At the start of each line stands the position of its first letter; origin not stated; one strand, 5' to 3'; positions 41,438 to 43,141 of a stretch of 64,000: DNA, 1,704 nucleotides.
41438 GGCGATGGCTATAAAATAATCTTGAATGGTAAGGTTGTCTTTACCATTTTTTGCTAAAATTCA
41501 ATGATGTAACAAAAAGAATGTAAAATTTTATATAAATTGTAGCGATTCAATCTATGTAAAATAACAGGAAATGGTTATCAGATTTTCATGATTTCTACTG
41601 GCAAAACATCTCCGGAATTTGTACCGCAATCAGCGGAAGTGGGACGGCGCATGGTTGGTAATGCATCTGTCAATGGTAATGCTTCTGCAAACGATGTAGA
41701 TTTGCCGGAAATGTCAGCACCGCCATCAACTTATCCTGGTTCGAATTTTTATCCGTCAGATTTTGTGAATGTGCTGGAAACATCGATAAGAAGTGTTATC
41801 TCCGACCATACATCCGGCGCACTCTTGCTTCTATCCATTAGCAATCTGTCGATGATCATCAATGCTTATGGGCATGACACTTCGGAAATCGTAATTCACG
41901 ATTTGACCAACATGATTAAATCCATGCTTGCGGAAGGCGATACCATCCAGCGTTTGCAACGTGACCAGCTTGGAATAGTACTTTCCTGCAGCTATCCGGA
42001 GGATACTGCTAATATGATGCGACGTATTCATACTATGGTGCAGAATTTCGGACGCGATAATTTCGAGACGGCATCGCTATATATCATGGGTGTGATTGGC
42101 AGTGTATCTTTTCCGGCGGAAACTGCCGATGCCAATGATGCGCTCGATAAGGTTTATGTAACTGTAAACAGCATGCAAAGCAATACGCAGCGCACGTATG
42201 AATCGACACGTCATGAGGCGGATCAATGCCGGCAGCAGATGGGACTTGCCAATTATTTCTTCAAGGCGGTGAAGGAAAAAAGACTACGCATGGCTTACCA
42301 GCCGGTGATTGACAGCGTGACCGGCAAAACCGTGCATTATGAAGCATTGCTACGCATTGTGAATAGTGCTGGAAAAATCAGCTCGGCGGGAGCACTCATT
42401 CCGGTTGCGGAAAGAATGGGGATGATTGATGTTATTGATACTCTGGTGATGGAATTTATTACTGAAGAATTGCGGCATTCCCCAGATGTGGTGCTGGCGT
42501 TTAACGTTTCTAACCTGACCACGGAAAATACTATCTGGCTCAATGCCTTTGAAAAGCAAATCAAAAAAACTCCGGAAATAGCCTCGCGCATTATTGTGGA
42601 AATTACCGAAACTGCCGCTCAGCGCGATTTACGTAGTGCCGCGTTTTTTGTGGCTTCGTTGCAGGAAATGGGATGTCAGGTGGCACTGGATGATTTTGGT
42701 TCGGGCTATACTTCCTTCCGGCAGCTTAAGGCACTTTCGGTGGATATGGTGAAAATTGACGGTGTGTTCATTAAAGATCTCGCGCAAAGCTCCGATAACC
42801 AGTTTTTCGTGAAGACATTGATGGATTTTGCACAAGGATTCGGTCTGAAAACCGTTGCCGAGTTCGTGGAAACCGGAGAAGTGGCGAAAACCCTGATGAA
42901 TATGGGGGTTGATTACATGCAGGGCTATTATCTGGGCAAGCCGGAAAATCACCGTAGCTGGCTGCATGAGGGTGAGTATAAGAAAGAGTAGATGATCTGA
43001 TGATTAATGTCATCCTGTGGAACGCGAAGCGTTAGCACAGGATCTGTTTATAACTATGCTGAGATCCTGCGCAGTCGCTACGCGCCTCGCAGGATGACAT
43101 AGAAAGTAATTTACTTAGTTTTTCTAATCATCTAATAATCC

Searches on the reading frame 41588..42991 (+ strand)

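Call 73: search_protein_families(library=pfam, proteins=[window:41588-42991:+], max_evalue=0.00001)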
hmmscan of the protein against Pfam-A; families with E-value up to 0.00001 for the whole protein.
window:41588-42991:+ (467 aa): 2 families
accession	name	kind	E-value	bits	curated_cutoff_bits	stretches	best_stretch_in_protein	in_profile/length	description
PF00563.25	EAL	-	3e-64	217.1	31.3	1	226-452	6-236/236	EAL domain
PF00990.26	GGDEF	-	1.4e-16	61.2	23.8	1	61-188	17-146/161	Diguanylate cyclase, GGDEF domain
